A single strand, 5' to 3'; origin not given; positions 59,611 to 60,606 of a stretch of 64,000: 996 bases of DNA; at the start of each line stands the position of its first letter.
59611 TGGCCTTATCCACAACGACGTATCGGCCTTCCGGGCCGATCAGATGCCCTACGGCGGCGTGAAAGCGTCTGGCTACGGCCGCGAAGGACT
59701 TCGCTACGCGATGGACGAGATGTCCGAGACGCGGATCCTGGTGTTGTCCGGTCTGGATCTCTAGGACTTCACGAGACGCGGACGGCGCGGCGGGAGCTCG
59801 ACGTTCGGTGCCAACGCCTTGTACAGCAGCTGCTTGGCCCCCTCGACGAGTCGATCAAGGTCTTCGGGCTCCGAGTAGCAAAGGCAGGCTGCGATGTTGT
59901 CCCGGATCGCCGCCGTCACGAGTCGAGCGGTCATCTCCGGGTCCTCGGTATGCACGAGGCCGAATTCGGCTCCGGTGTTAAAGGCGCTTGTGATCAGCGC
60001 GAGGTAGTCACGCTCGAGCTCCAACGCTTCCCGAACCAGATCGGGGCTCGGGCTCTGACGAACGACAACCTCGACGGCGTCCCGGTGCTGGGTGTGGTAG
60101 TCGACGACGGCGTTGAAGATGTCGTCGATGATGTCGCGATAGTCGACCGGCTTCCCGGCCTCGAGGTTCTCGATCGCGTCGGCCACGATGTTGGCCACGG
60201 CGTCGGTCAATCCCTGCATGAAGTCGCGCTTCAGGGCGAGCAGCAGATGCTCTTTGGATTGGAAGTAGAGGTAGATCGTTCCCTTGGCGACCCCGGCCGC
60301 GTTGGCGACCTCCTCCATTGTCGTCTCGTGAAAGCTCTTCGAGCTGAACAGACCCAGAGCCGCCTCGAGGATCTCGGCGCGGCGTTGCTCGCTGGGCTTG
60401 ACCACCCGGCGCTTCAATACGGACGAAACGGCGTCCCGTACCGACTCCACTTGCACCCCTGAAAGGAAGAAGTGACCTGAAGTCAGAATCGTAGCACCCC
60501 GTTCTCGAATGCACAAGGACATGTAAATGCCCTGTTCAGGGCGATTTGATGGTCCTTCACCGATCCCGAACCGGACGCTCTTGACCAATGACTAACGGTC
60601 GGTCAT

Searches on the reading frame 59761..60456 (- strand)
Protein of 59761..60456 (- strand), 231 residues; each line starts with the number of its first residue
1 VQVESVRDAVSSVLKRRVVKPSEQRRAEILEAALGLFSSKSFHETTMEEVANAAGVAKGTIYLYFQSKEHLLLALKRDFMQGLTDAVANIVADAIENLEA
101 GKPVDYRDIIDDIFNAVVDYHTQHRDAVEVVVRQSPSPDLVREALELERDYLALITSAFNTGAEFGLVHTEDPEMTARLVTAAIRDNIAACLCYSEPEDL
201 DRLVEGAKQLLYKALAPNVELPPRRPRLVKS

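Call 7: search_protein_families(library=pfam, proteins=[window:59761-60456:-], max_evalue=0.01)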
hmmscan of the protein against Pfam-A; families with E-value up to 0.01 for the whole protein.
window:59761-60456:- (231 aa): 4 families
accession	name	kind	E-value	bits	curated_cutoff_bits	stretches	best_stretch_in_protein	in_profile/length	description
PF00440.29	TetR_N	-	9.3e-19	67.4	24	1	29-75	1-47/47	Bacterial regulatory proteins, tetR family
PF17918.6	TetR_C_15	-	4.1e-07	31.1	26.8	1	107-212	3-105/108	Tetracyclin repressor-like, C-terminal domain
PF17932.6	TetR_C_24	-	1.4e-06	29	26.4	1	112-184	10-84/114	Tetracyclin repressor-like, C-terminal domain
PF13022.12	HTH_Tnp_1_2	-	0.0098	16.4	27.9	0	35-69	17-51/122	Helix-turn-helix of insertion element transposase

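Call 8: search_protein_families(library=ncbifam, proteins=[window:59761-60456:-], max_evalue=0.01)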
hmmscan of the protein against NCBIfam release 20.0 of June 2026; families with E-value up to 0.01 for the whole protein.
window:59761-60456:- (231 aa): 25 families
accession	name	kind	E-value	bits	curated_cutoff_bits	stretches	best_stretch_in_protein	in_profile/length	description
NF053878.1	FATransRegFadRBac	equivalog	1.6e-19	70.5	200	1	25-215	4-188/190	fatty acid metabolism transcriptional regulator FadR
TIGR03384.1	betaine_BetI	equivalog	1.4e-13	51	201.3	1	19-94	3-78/189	choline-binding transcriptional repressor BetI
TIGR03968.1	mycofact_TetR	equivalog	5.5e-12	45.7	224.9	1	17-73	2-58/190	mycofactocin system transcriptional regulator MftR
NF053731.1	TransRegFasRMycb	equivalog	6.3e-12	45.7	330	1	16-98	3-85/199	HTH-type transcriptional activator FasR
NF001978.0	PRK00767.1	equivalog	9.8e-12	45.1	118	1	20-93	5-78/197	transcriptional regulator BetI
NF051852.1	efflux_TF_MtrR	exception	1.9e-11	44.1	280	1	20-135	6-116/205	multidrug efflux system transcriptional repressor MtrR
NF041196.1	ScbR_bind_reg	equivalog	3.9e-11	43.5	150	1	22-99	4-81/191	ScbR family autoregulator-binding transcription factor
TIGR03613.1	RutR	equivalog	6.4e-11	42.5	368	1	22-80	6-64/202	pyrimidine utilization regulatory protein R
NF037937.1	septum_RefZ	equivalog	8.6e-11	42.1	180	1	27-143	2-112/195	forespore capture DNA-binding protein RefZ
NF033703.1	transcr_KstR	equivalog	2.9e-10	40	280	1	23-81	6-65/185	cholesterol catabolism transcriptional regulator KstR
NF011584.0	PRK15008.1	equivalog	5.1e-10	39.5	230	1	22-81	16-75/212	HTH-type transcriptional regulator RutR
NF007949.0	PRK10668.1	equivalog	8.9e-10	38.4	271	1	16-74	3-61/216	multidrug efflux transporter transcriptional repressor AcrR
NF050111.1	TransRegSACE7040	equivalog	1.1e-09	38.5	250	1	24-132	1-100/186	SACE_7040 family transcriptional regulator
NF007430.0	PRK09975.1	equivalog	1.1e-08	34.5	274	1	20-75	7-62/220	acrEF/envCD operon transcriptional regulator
NF058643.1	TranRegCurRPseudo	equivalog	1.1e-07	31.7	300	1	24-91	7-74/193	TetR family transcriptional repressor CurR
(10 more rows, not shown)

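Call 10: find_homologous_proteins(query=window:59761-60456:-, max_evalue=1e-20)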
Query window:59761-60456:- (231 aa): 122 proteins with E <= 1e-20 among 3419 candidates; the best 120 are listed.
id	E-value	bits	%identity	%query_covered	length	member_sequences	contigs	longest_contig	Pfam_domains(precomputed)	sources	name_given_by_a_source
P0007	2.5e-132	457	93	99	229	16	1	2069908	PF17918.7,PF00440.30,PF17932.7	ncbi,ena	-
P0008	9.5e-126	435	88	99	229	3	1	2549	PF17918.7,PF00440.30,PF17932.7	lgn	-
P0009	8.6e-124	429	86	99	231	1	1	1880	PF17918.7,PF00440.30,PF17932.7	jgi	jgi:AcrR family transcriptional regulator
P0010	1.3e-123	429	86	99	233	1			PF17918.7,PF00440.30,PF17932.7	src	-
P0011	1.9e-123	428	86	99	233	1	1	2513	PF00440.30,PF17932.7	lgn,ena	-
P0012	2.0e-123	428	87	99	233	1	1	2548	PF17918.7,PF00440.30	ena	-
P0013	2.1e-123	428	86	99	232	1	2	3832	PF17918.7,PF00440.30,PF17932.7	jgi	jgi:AcrR family transcriptional regulator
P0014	3.0e-123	427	86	94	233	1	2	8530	PF00440.30,PF17932.7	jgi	jgi:AcrR family transcriptional regulator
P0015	3.9e-123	427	86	99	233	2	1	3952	PF17918.7,PF00440.30,PF17932.7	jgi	jgi:AcrR family transcriptional regulator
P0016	1.7e-122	425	86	99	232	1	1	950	PF17918.7,PF00440.30,PF17932.7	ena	-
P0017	2.2e-122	424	86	99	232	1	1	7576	PF00440.30,PF17932.7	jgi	jgi:AcrR family transcriptional regulator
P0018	2.4e-122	424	85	99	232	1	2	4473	PF00440.30,PF17932.7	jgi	jgi:AcrR family transcriptional regulator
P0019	3.9e-122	424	85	99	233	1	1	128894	PF17918.7,PF00440.30,PF17932.7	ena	-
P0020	4.9e-122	423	85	99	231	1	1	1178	PF17918.7,PF00440.30,PF17932.7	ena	-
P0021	7.3e-122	423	87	97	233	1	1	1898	PF17918.7,PF00440.30,PF17932.7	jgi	jgi:AcrR family transcriptional regulator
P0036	3.0e-120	418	85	99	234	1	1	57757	PF17918.7,PF00440.30,PF17932.7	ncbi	-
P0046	1.5e-118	412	83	99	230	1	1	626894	PF17918.7,PF00440.30,PF17932.7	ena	-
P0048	3.6e-118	411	83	99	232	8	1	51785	PF17918.7,PF00440.30,PF17932.7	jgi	-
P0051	6.7e-118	410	82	98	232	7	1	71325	PF17918.7,PF00440.30,PF17932.7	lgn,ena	-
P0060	5.1e-115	400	80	99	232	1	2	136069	PF17918.7,PF00440.30,PF17932.7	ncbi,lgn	-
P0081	2.2e-105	369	72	99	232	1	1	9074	PF17918.7,PF00440.30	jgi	jgi:AcrR family transcriptional regulator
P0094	2.8e-100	352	69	99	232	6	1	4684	PF17918.7,PF00440.30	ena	-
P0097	5.7e-98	345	69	99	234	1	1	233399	PF17918.7,PF00440.30,PF21351.3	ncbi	-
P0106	2.4e-88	313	59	94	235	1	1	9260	PF00440.30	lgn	-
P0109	4.3e-86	306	66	92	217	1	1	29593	PF00440.30,PF17932.7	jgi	jgi:AcrR family transcriptional regulator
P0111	5.1e-83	296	63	97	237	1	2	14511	PF17918.7,PF00440.30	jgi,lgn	jgi:AcrR family transcriptional regulator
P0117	1.2e-79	285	60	92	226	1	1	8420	PF00440.30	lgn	-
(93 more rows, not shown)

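Call 11: find_encoding_contigs(protein=P0007, flank=4000, max_places=2)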
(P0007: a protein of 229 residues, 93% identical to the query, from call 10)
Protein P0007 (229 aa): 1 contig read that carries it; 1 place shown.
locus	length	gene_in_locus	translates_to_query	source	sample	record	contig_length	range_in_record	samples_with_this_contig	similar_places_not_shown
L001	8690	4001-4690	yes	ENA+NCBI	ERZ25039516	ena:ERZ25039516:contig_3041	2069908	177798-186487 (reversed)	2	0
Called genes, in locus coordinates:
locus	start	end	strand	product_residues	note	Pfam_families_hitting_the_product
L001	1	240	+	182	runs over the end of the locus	PF01451:LMWPc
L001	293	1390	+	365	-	PF00768:Peptidase_S11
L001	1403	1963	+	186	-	PF00578:AhpC-TSA, PF08534:Redoxin, PF00085:Thioredoxin, PF13098:Thioredoxin_2, PF13905:Thioredoxin_8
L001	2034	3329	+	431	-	PF02771:Acyl-CoA_dh_N, PF02770:Acyl-CoA_dh_M, PF00441:Acyl-CoA_dh_1, PF08028:Acyl-CoA_dh_2 (weak)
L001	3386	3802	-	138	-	-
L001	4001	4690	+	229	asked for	PF00440:TetR_N, PF17932:TetR_C_24 (weak), PF17918:TetR_C_15 (weak)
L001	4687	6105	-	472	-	PF00171:Aldedh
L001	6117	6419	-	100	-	PF01738:DLH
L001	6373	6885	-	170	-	PF01738:DLH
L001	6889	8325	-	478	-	PF01593:Amino_oxidase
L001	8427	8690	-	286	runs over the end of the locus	PF08242:Methyltransf_12 (faint), PF17827:PrmC_N (faint), PF13489:Methyltransf_23 (faint), PF05175:MTS, PF02390:Methyltransf_4 (weak), PF08241:Methyltransf_11 (faint), PF13649:Methyltransf_25, PF13847:Methyltransf_31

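Call 12: find_encoding_contigs(protein=P0019, flank=4000, max_places=2)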
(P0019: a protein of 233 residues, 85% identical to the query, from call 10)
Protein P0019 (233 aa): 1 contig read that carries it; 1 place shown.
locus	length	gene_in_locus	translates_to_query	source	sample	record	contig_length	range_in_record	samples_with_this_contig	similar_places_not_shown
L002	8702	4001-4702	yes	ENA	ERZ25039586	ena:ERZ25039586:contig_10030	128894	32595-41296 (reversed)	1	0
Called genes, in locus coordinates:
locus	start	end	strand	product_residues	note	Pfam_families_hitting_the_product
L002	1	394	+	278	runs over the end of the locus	PF00768:Peptidase_S11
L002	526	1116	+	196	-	PF00578:AhpC-TSA, PF08534:Redoxin, PF13098:Thioredoxin_2, PF00085:Thioredoxin (weak), PF13905:Thioredoxin_8 (faint)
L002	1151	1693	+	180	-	PF01425:Amidase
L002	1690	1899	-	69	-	-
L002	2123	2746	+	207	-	-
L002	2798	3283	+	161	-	-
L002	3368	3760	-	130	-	-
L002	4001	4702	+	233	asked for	PF00440:TetR_N, PF17932:TetR_C_24 (weak), PF17918:TetR_C_15 (weak)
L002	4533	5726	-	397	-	-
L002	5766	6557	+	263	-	-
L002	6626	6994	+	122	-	PF13560:HTH_31, PF12844:HTH_19 (weak), PF01381:HTH_3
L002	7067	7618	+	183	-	-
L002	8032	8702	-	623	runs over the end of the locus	PF09925:DUF2157 (weak)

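Call 13: find_encoding_contigs(protein=P0046, flank=4000, max_places=2)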
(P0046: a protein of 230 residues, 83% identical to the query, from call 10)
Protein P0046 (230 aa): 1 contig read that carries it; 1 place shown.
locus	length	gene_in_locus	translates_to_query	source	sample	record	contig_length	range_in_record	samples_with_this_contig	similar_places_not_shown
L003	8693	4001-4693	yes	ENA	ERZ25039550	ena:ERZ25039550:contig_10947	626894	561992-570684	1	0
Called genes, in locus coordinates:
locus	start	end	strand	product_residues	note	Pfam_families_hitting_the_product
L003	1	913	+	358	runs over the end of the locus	PF00768:Peptidase_S11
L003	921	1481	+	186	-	PF00578:AhpC-TSA, PF08534:Redoxin, PF00085:Thioredoxin, PF13098:Thioredoxin_2 (weak), PF13905:Thioredoxin_8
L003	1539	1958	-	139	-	-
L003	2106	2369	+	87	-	-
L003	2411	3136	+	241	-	PF03704:BTAD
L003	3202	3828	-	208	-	-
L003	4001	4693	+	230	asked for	PF00440:TetR_N, PF17918:TetR_C_15 (weak), PF17932:TetR_C_24 (weak)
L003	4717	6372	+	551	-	PF19077:Big_13 (weak)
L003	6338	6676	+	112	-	PF12844:HTH_19 (faint), PF13560:HTH_31, PF01381:HTH_3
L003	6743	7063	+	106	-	-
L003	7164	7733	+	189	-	-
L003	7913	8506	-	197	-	PF00171:Aldedh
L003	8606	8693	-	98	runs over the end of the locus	PF00171:Aldedh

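Call 14: find_encoding_contigs(protein=P0060, flank=4000, max_places=2)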
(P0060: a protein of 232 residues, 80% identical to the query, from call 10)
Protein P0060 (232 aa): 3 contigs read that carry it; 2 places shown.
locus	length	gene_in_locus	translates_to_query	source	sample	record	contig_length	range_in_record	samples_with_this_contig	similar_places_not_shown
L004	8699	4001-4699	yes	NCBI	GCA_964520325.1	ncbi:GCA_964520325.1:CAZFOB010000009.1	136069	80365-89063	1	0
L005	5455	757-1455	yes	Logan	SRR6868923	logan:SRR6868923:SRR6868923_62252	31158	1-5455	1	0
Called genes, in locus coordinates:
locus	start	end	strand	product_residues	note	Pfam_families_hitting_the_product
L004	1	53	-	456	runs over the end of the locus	PF13411:MerR_1 (weak), PF16701:Ad_Cy_reg, PF00211:Guanylate_cyc, PF04945:YHS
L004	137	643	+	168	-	PF01451:LMWPc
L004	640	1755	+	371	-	PF00768:Peptidase_S11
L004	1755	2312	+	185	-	PF08534:Redoxin, PF00578:AhpC-TSA, PF00085:Thioredoxin, PF13098:Thioredoxin_2, PF13905:Thioredoxin_8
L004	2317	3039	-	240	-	PF00561:Abhydrolase_1, PF12697:Abhydrolase_6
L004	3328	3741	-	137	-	-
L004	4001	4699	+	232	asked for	PF00440:TetR_N, PF17932:TetR_C_24 (weak), PF17918:TetR_C_15 (weak)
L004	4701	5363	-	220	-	PF03070:TENA_THI-4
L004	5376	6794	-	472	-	PF00171:Aldedh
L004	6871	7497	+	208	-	PF04525:LOR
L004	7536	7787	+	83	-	-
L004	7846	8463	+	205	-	PF01909:NTP_transf_2 (weak)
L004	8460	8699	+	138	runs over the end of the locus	-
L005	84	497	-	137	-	-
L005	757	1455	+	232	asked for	PF00440:TetR_N, PF17932:TetR_C_24 (weak), PF17918:TetR_C_15 (weak)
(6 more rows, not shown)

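Call 20: find_related_loci(query=window:59761-60456:-, collection=genome_contigs, flank=3000)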
Query window:59761-60456:- (231 aa) in genome_contigs; peptide patterns used: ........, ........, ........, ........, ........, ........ (x = any residue, [..] = any of these).
32 stretches matched a pattern; 6 encode a relative of the query (tblastn E <= 1e-3); 6 distinct loci.
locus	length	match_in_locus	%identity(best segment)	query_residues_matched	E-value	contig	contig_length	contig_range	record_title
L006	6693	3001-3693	93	1-231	8e-145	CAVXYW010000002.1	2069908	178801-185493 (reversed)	MAG: uncultured Actinomycetes bacterium isolate MFD04212.bin.2.12 genome assembly, contig: contig_3041, whole genome sho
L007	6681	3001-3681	83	3-229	5e-130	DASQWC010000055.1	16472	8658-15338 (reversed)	MAG TPA_asm: Actinomycetota bacterium isolate SMAG_U11003 k141_1057732, whole genome shotgun sequence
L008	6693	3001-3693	82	1-231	9e-127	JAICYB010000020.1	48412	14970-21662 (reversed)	MAG: Actinomycetes bacterium isolate LS_FP_2_bin.162 k141_2866827_length_48412_cov_10.0027, whole genome shotgun sequenc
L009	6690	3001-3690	80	2-231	3e-125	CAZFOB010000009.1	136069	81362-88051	MAG TPA_asm: uncultured Actinomycetes bacterium isolate SRP136066_co1_427 genome assembly, contig: NODE_55_length_136069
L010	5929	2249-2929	82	3-229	2e-119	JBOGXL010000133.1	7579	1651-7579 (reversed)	MAG: Actinomycetota bacterium isolate M3-S_metawrap_bin.66 k127_3252899, whole genome shotgun sequence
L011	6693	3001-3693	95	1-231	2e-147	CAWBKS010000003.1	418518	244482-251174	MAG: uncultured Actinomycetes bacterium isolate MFD09212.bin.2.201 genome assembly, contig: contig_9748, whole genome sh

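Call 22: find_related_loci(query=A1, collection=metagenome_contigs, flank=2500)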
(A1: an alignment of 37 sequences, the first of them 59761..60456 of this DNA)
Query A1 (231 aa) in metagenome_contigs; peptide patterns used: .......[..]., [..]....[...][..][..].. (x = any residue, [..] = any of these).
600 stretches matched a pattern (row limit reached: there are more); 596 encode a relative of the query (tblastn E <= 1e-3); the best 80 are kept; 80 distinct loci.
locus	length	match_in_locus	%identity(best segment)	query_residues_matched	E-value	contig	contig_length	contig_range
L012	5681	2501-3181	82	3-229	6e-118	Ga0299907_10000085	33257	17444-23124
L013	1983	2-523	71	58-231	4e-79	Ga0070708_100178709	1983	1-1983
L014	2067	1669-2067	73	2-134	4e-62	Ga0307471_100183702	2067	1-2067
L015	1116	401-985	35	15-217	1e-34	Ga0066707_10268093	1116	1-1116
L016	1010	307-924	31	15-226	3e-31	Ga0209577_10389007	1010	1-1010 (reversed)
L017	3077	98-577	28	12-173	1e-18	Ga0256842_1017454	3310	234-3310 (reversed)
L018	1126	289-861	30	22-216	2e-18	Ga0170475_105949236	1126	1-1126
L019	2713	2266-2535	43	21-123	3e-17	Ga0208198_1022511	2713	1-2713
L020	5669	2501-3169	29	1-219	1e-16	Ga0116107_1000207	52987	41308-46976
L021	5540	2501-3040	32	22-215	2e-16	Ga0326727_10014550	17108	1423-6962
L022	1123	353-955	31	6-216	2e-16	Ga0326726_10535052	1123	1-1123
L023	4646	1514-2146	28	9-223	3e-16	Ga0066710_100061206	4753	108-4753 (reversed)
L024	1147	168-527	30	22-150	3e-16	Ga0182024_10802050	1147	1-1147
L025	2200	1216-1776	32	22-212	4e-16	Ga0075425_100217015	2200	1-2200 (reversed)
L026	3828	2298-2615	37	24-136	7e-16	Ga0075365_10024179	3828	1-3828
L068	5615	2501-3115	30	9-227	2e-13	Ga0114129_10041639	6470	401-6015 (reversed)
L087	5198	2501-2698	42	11-79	4e-13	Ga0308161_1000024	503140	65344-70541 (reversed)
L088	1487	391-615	45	13-85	3e-13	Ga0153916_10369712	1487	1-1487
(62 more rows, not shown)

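Call 23: find_encoding_contigs(protein=P0097, flank=3000, max_places=1)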
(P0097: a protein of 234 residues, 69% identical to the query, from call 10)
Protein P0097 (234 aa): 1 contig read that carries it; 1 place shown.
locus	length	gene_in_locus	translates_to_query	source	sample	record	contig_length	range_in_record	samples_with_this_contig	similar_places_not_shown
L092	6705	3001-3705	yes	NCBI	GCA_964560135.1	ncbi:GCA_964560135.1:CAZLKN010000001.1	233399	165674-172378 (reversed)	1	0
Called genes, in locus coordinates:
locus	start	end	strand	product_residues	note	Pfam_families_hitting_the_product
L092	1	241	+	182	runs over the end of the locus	PF01451:LMWPc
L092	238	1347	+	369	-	PF00768:Peptidase_S11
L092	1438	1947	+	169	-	-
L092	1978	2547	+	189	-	PF00578:AhpC-TSA, PF08534:Redoxin, PF00085:Thioredoxin, PF13098:Thioredoxin_2, PF13905:Thioredoxin_8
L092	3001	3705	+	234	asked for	PF21351:TetR_C_41 (faint), PF00440:TetR_N, PF17918:TetR_C_15 (weak)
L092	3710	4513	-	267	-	PF00232:Glyco_hydro_1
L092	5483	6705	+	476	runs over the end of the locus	PF12850:Metallophos_2 (faint), PF00149:Metallophos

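Call 24: find_encoding_contigs(protein=P0051, flank=3000, max_places=1)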
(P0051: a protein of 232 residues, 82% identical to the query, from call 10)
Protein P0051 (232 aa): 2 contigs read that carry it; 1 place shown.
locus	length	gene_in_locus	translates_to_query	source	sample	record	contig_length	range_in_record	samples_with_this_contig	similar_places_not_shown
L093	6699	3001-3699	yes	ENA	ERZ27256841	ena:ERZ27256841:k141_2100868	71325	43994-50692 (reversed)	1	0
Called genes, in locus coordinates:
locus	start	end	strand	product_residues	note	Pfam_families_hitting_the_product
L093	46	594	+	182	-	PF01451:LMWPc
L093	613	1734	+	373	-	PF00768:Peptidase_S11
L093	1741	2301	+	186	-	PF00578:AhpC-TSA, PF08534:Redoxin, PF13098:Thioredoxin_2, PF00085:Thioredoxin, PF13905:Thioredoxin_8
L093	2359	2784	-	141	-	-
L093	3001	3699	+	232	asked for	PF00440:TetR_N, PF17932:TetR_C_24 (weak), PF17918:TetR_C_15 (weak)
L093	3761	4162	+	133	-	PF13560:HTH_31, PF01381:HTH_3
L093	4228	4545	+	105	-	-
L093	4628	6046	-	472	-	PF00171:Aldedh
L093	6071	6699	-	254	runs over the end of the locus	PF01738:DLH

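Call 25: find_encoding_contigs(protein=P0036, flank=3000, max_places=1)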
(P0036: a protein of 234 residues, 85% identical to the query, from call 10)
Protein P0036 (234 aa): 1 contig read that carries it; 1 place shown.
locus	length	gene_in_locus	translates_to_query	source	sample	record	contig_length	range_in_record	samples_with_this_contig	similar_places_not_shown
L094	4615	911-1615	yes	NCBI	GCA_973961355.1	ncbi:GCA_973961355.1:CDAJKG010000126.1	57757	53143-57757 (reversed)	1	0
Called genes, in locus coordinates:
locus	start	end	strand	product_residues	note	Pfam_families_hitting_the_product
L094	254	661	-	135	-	-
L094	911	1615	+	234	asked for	PF17918:TetR_C_15 (faint), PF00440:TetR_N, PF17932:TetR_C_24 (weak)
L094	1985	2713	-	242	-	PF01391:Collagen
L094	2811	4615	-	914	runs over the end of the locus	PF13191:AAA_16, PF13401:AAA_22 (weak), PF00196:GerE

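Call 26: find_encoding_contigs(protein=P0048, flank=3000, max_places=1)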
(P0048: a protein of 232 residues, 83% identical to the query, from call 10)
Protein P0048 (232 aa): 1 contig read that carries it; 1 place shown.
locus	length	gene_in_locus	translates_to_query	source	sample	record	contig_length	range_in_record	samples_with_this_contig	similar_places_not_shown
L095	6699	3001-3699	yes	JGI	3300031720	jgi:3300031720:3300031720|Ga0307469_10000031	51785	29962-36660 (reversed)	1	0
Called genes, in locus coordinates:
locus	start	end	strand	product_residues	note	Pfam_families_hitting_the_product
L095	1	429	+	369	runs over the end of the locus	PF03706:LPG_synthase_TM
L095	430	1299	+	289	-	PF01156:IU_nuc_hydro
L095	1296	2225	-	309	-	PF04655:APH_6_hur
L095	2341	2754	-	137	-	-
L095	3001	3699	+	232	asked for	PF00440:TetR_N, PF17932:TetR_C_24 (faint), PF17918:TetR_C_15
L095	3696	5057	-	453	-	PF00171:Aldedh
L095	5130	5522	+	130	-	PF00392:GntR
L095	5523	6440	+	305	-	PF00005:ABC_tran, PF02463:SMC_N (faint), PF13304:AAA_21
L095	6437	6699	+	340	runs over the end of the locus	PF12679:ABC2_membrane_2 (weak), PF26999:ABC-2_memb_rel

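Call 27: find_encoding_contigs(protein=P0109, flank=3000, max_places=1)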
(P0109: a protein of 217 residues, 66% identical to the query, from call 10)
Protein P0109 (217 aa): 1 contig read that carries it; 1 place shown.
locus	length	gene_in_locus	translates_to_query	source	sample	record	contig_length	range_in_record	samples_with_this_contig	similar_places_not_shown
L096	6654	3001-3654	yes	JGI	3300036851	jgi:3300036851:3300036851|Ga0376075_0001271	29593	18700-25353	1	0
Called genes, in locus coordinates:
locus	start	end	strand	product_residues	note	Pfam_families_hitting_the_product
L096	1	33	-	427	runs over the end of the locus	PF16701:Ad_Cy_reg, PF00211:Guanylate_cyc, PF04945:YHS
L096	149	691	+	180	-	PF01451:LMWPc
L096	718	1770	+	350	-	PF00768:Peptidase_S11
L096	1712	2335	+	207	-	PF00578:AhpC-TSA, PF08534:Redoxin, PF00085:Thioredoxin (weak), PF13098:Thioredoxin_2, PF13905:Thioredoxin_8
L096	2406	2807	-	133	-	-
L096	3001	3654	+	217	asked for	PF00440:TetR_N, PF17932:TetR_C_24 (faint)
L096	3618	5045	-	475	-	PF00232:Glyco_hydro_1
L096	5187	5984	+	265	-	PF03372:Exo_endo_phos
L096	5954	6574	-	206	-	PF03070:TENA_THI-4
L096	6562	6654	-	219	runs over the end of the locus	PF03070:TENA_THI-4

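Call 28: find_encoding_contigs(protein=P0111, flank=3000, max_places=1)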
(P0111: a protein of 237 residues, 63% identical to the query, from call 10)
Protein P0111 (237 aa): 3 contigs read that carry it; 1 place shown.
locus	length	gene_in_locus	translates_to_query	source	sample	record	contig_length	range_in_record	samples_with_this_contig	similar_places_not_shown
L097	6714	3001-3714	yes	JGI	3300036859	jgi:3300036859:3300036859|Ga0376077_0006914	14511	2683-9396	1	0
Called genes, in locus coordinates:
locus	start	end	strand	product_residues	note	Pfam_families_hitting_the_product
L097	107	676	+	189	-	PF01451:LMWPc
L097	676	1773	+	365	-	PF00768:Peptidase_S11, PF13354:Beta-lactamase2 (weak)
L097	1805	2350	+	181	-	PF00578:AhpC-TSA, PF08534:Redoxin, PF13098:Thioredoxin_2 (weak), PF00085:Thioredoxin (weak), PF13905:Thioredoxin_8 (weak)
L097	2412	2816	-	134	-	-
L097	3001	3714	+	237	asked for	PF00440:TetR_N, PF17918:TetR_C_15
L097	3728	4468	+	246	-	PF12146:Hydrolase_4, PF00561:Abhydrolase_1, PF12697:Abhydrolase_6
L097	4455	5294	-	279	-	PF02645:DegV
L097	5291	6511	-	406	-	PF07690:MFS_1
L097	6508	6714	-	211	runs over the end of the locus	PF02660:G3P_acyltransf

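Call 34: search_solved_structures(query=window:59761-60456:-, max_evalue=0.00001)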
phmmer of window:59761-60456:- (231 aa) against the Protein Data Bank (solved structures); distinct sequences matched with E-value up to 0.00001: 72 (the best 60 are shown).
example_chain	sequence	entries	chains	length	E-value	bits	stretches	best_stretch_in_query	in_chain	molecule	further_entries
3he0_A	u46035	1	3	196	3.6e-12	49.7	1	20-179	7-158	Transcriptional regulator, TetR family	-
5gpa_A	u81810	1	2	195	8.2e-12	48.5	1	26-213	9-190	Transcriptional regulator (TetR/AcrR family)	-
5gp9_A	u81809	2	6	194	1.9e-11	47.4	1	27-213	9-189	Transcriptional regulator (TetR/AcrR family)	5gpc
8sua_A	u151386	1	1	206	8.1e-11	45.3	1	26-180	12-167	DarR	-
8svd_A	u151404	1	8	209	8.1e-11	45.3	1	26-180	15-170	DarR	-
1vi0_A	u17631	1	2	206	1.2e-10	44.8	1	23-212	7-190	transcriptional regulator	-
3whb_A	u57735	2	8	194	1.3e-10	44.6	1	24-212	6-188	Fatty acid metabolism regulator protein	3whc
9b7y_A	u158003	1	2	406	4.2e-10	43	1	21-75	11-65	Transcriptional repressor Mce3R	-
2ibd_A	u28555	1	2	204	7.1e-10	42.2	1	24-124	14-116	Possible transcriptional regulator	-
3ang_C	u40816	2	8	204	8e-10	42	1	23-100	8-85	Transcriptional repressor, TetR family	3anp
3mvp_A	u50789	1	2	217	1.4e-09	41.2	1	20-108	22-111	TetR/AcrR transcriptional regulator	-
3c07_A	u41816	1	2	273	2.5e-09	40.4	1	20-77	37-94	Putative tetR-family transcriptional regulator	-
4w1u_A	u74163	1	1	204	3.6e-09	39.9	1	17-100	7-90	HTH-type transcriptional repressor KstR2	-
3dcf_A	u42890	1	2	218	3.6e-09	39.9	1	22-184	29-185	transcriptional regulator of the TetR/AcrR family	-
4w97_A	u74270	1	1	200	4.3e-09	39.7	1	19-100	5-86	HTH-type transcriptional repressor KstR2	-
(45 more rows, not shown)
